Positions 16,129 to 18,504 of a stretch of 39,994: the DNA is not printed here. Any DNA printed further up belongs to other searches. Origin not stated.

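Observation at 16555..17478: C5-cytosine methyltransferase with nine tandem target-recognition-like modules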

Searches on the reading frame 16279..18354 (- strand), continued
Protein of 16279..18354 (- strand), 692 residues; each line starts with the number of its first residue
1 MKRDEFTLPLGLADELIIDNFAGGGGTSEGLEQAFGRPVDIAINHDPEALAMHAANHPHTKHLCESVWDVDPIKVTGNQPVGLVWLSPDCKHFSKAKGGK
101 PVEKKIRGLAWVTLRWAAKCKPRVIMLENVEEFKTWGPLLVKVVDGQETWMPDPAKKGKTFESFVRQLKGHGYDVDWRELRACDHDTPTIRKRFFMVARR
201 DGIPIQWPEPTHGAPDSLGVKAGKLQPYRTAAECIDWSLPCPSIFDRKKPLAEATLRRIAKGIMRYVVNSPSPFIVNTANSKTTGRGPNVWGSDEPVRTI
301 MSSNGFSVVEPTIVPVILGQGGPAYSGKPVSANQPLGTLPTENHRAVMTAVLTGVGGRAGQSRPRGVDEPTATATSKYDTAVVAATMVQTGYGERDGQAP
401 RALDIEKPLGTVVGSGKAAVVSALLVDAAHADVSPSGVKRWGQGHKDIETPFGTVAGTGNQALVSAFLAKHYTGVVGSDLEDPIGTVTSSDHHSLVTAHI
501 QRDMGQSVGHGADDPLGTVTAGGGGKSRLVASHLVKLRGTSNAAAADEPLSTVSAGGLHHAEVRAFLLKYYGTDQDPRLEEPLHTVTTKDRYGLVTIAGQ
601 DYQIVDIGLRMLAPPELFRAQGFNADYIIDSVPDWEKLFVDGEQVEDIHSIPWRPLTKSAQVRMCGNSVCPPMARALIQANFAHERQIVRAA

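Call 32: get_annotated_region(hit=H8, flank=1500)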
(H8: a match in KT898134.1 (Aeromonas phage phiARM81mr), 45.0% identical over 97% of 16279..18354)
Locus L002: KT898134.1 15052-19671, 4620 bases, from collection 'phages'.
description: Aeromonas phage phiARM81mr, complete genome.
organism: Aeromonas phage phiARM81mr (NCBI taxid 1754209)
taxonomy: Viruses; Duplodnaviria; Heunggongvirae; Uroviricota; Caudoviricetes
host: Aeromonas sp. ARM81; source: wastewater treatment plant; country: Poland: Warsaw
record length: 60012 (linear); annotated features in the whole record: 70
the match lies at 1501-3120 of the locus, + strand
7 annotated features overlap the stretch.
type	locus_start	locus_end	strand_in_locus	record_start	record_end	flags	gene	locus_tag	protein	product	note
CDS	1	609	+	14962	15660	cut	-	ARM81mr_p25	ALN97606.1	antirepressor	DNA binding domain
CDS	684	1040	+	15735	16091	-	-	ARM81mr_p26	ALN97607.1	hypothetical protein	-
CDS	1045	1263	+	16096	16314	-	-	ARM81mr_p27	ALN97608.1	hypothetical protein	-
CDS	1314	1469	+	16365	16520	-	-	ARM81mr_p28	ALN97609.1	hypothetical protein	-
CDS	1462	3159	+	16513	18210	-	-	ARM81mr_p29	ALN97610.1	C-5 cytosine-specific DNA methylase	-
CDS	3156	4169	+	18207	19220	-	-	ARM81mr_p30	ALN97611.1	replication protein O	-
CDS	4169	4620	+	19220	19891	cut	-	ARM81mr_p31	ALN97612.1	replication protein P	-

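Call 48: predict_structure(alignment_id=A1)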
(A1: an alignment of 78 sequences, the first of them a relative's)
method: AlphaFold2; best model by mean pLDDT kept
length: 692 residues; sequences in the alignment: 78
mean_pLDDT: 52.1   pTM: 0.52
mean pLDDT of the five models: 52.1, 50.4, 50.0, 49.7, 47.3
residues with pLDDT >= 90: 68; 70-90: 152; 50-70: 84; < 50: 388
segments of 3 or more residues with pLDDT < 50: 1-10, 92-106, 246-605, 690-692
pLDDT, mean of each block of 10 residues (from residue 1): 43 79 69 87 83 86 76 87 79 44 55 88 89 62 76 59 89 94 73 87 92 87 85 60 48 45 37 29 25 22 20 22 34 34 25 24 29 24 22 28 29 23 24 29 31 34 35 35 37 37 35 31 29 31 29 27 34 36 30 32 50 70 75 90 87 83 61 85 72 35
secondary structure, 60 per line:
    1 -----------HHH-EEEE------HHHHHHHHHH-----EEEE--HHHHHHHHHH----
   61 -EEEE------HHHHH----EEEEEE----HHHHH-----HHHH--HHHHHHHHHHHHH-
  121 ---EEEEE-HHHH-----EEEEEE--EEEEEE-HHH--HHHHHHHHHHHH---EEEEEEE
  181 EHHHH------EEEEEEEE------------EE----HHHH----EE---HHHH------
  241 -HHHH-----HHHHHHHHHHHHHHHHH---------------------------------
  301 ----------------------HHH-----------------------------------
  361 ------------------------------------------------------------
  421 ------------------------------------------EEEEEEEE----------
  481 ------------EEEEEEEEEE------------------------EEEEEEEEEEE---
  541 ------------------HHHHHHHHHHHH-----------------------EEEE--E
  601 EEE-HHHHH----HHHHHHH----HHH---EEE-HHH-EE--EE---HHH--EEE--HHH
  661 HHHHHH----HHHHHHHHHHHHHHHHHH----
elements in order (helices of 4 or more, strands of 3 or more residues): E16-19 H26-35 E41-44 H47-56 E62-65 H72-76 E81-86 H91-95 H101-104 H107-119 E124-128 H130-133 E139-144 E147-152 H159-170 E174-181 H182-185 E192-199 H218-221 H231-234 H242-245 H251-267 E463-470 E493-502 E527-537 H559-570 E594-597 E600-603 H605-609 H614-620 E631-633 E653-655 H658-666 H671-688

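Call 63: get_annotated_region(hit=H22, flank=600)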
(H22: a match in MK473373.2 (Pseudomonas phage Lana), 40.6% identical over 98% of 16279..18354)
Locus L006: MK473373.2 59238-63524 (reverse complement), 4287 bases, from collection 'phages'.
description: Pseudomonas phage Lana, complete genome.
organism: Pseudomonas phage Lana (NCBI taxid 2530172)
taxonomy: Viruses; Duplodnaviria; Heunggongvirae; Uroviricota; Caudoviricetes; Lanavirus; Lanavirus lana
host: Pseudomonas sp.; source: groundwater; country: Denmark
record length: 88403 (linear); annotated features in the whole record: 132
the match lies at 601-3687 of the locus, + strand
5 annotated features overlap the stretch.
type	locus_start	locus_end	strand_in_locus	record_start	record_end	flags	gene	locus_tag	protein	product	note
CDS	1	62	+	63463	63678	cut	-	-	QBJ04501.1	hypothetical protein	gp73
CDS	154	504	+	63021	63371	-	-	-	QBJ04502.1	hypothetical protein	gp72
CDS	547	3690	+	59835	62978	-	-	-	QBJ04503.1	modification methylase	gp71; label: DNA modification methylase (EC 2.1.1.37); modification methylase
CDS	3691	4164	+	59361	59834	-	-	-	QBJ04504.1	hypothetical protein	gp70; label: hypothetical protein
CDS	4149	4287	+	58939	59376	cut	-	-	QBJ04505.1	hypothetical protein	gp69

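Call 64: get_annotated_region(hit=H17, flank=600)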
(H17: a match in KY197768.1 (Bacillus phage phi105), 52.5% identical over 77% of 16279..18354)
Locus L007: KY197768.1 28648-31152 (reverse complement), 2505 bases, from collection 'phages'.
description: Bacillus phage phi105 N-acetylmuramoyl-L-alanine amidase CwlH gene, complete cds.
organism: Bacillus phage phi105 (NCBI taxid 10717)
taxonomy: Viruses; Duplodnaviria; Heunggongvirae; Uroviricota; Caudoviricetes; Spizizenvirus; Spizizenvirus sv105
host: Bacillus sp.; source: -; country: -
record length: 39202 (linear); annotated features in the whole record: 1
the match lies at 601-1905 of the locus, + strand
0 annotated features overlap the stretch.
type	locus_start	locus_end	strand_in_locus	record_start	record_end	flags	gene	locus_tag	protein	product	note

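Call 65: get_annotated_region(hit=H1, flank=3000)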
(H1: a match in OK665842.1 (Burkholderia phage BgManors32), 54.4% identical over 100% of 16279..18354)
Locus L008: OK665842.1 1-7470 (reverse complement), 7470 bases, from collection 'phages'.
description: Burkholderia phage BgManors32, complete genome.
organism: Burkholderia phage BgManors32 (NCBI taxid 2894335)
taxonomy: Viruses; Duplodnaviria; Heunggongvirae; Uroviricota; Caudoviricetes; Bigmanorsvirus; Bigmanorsvirus bgmanors32
host: Burkholderia gladioli; source: sewage sample; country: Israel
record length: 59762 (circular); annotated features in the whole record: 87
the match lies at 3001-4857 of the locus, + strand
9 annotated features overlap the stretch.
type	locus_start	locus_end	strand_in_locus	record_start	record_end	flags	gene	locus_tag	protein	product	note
CDS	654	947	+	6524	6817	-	-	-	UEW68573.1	hypothetical protein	-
CDS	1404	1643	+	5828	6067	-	-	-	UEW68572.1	hypothetical protein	-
CDS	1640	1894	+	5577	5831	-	-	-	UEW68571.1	hypothetical protein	-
CDS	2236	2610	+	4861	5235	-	-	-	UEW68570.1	hypothetical protein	-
CDS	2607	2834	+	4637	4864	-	-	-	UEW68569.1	hypothetical protein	-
CDS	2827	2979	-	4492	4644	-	-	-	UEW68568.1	hypothetical protein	-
CDS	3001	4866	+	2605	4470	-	-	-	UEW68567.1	C-5 cytosine-specific DNA methylase family protein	-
CDS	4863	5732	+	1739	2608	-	-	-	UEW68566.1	hypothetical protein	-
CDS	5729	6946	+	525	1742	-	-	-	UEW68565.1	hypothetical protein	-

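Call 66: get_annotated_region(hit=H9, flank=600)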
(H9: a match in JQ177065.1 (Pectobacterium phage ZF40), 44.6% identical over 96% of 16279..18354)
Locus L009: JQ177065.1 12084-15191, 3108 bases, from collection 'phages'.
description: Pectobacterium phage ZF40, complete genome.
organism: Pectobacterium phage ZF40 (NCBI taxid 1127516)
taxonomy: Viruses; Duplodnaviria; Heunggongvirae; Uroviricota; Caudoviricetes
host: Pectobacterium carotovorum; source: induced lysogen; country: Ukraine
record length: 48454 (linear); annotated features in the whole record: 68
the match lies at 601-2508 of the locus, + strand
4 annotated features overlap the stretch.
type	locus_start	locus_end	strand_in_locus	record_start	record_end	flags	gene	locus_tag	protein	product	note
CDS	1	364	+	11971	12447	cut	-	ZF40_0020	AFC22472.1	putative methylase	gp20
CDS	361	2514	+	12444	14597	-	-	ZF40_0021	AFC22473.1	putative methylase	gp21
CDS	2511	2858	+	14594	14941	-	-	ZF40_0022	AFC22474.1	hypothetical protein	gp22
CDS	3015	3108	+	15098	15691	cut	-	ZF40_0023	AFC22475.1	hypothetical protein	gp23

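Call 68: search_protein_representatives(protein=P0001)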
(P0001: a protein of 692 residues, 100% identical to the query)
Query: 692 residues. Proteins with E-value up to 0.001 (for the whole library): 8389; up to 1e-10: 5099; up to 1e-30: 2693. The best 150 are listed.
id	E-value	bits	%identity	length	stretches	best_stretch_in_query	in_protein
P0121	2.9e-267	905.3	68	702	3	1-276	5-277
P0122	6.9e-206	702.4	59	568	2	15-313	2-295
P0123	1.1e-204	698.5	64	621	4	1-168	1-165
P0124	7.9e-199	679.1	58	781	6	1-168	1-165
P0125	1.6e-198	678.1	58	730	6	15-301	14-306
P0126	4.3e-198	676.7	60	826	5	8-383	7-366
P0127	9.1e-194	662.4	53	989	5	8-351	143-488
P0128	1.2e-193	662.0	80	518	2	1-276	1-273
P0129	3.2e-186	637.4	58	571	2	8-388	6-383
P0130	6.0e-185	633.2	59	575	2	14-339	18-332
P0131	6.3e-185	633.1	53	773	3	152-421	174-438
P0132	3.6e-184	630.6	61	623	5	461-692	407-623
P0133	1.6e-183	628.5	60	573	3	407-692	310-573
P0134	1.7e-182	625.1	60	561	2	8-341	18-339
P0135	2.6e-179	614.6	55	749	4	394-690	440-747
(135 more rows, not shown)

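Call 78: find_encoding_contigs(protein=P0030, flank=5000, max_places=2)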
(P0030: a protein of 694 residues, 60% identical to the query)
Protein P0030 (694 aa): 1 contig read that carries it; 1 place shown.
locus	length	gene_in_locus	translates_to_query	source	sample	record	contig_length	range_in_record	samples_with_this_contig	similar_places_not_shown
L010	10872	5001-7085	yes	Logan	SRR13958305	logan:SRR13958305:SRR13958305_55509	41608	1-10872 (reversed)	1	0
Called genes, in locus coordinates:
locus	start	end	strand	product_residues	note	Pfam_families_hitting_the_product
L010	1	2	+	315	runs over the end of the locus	PF03837:RecT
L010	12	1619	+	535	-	PF09588:YqaJ (weak)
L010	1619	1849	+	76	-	-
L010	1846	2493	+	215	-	-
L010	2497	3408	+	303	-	-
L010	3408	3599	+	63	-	-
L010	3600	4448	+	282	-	-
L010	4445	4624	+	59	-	-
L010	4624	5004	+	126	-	-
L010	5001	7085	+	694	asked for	PF00145:DNA_methylase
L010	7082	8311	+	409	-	PF01507:PAPS_reduct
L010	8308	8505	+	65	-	-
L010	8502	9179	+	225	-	-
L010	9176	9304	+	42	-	-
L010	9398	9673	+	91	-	PF13986:DUF4224 (faint)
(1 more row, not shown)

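Call 79: find_encoding_contigs(protein=P0076, flank=5000, max_places=3)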
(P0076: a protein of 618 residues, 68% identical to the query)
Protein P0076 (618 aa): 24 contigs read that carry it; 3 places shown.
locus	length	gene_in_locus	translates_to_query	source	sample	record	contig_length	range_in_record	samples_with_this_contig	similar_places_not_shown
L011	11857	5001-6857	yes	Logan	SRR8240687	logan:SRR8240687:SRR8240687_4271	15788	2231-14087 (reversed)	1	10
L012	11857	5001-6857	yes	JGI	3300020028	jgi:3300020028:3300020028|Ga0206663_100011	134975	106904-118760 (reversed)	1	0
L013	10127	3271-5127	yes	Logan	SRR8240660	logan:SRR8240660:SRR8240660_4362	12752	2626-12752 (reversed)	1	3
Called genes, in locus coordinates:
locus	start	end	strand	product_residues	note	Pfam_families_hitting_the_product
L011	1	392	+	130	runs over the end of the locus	-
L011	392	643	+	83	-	-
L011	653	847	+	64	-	-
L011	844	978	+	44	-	-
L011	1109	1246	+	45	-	-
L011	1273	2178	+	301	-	PF04381:RdgC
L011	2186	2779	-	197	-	-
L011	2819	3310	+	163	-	-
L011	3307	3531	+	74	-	PF23858:DUF7220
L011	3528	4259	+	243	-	PF26207:Phage_phiTE_015 (faint)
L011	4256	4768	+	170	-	-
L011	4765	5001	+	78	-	-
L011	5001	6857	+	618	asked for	PF00145:DNA_methylase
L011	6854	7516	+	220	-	PF14354:Lar_restr_allev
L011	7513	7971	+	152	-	-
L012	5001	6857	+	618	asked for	PF00145:DNA_methylase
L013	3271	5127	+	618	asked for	PF00145:DNA_methylase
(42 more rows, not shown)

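Call 82: predict_structure(alignment_id=A2)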
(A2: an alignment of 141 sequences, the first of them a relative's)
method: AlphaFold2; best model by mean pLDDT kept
length: 692 residues; sequences in the alignment: 141
mean_pLDDT: 70.7   pTM: 0.61
mean pLDDT of the five models: 70.7, 70.5, 70.2, 70.2, 69.3
residues with pLDDT >= 90: 258; 70-90: 90; 50-70: 180; < 50: 164
segments of 3 or more residues with pLDDT < 50: 1-10, 279-290, 295-312, 318-324, 357-360, 383-390, 402-473, 562-572
pLDDT, mean of each block of 10 residues (from residue 1): 43 83 94 95 96 97 94 96 88 61 71 97 96 91 90 93 97 98 96 97 97 97 96 90 88 89 86 62 46 44 34 49 51 56 56 51 55 57 45 53 46 34 28 29 26 25 32 52 61 57 65 67 57 58 57 57 45 52 50 72 83 96 97 96 90 96 95 98 83 73
secondary structure, 60 per line:
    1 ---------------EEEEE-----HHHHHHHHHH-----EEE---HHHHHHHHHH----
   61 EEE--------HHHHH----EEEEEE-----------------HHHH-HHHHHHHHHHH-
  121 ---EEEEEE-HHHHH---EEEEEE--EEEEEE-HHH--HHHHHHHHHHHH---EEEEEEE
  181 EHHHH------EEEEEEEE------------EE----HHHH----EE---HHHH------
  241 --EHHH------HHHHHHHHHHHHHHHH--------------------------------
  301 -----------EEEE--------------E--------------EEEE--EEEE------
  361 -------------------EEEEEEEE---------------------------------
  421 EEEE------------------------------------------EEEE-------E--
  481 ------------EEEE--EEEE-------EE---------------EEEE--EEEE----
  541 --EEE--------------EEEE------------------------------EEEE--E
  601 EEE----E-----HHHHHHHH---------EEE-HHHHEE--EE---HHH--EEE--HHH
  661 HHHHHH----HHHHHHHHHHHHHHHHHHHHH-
elements in order (helices of 4 or more, strands of 3 or more residues): E16-20 H26-35 E41-43 H47-56 E61-63 H72-76 E81-86 H104-107 H109-119 E124-129 H131-135 E139-144 E147-152 H159-170 E174-181 H182-185 E192-199 H218-221 H231-234 H253-268 E312-315 E345-348 E351-354 E380-387 E421-424 E467-470 E493-496 E499-502 E527-530 E533-536 E543-545 E560-563 E594-597 E600-603 H614-621 E631-633 H635-638 E653-655 H658-666 H671-691
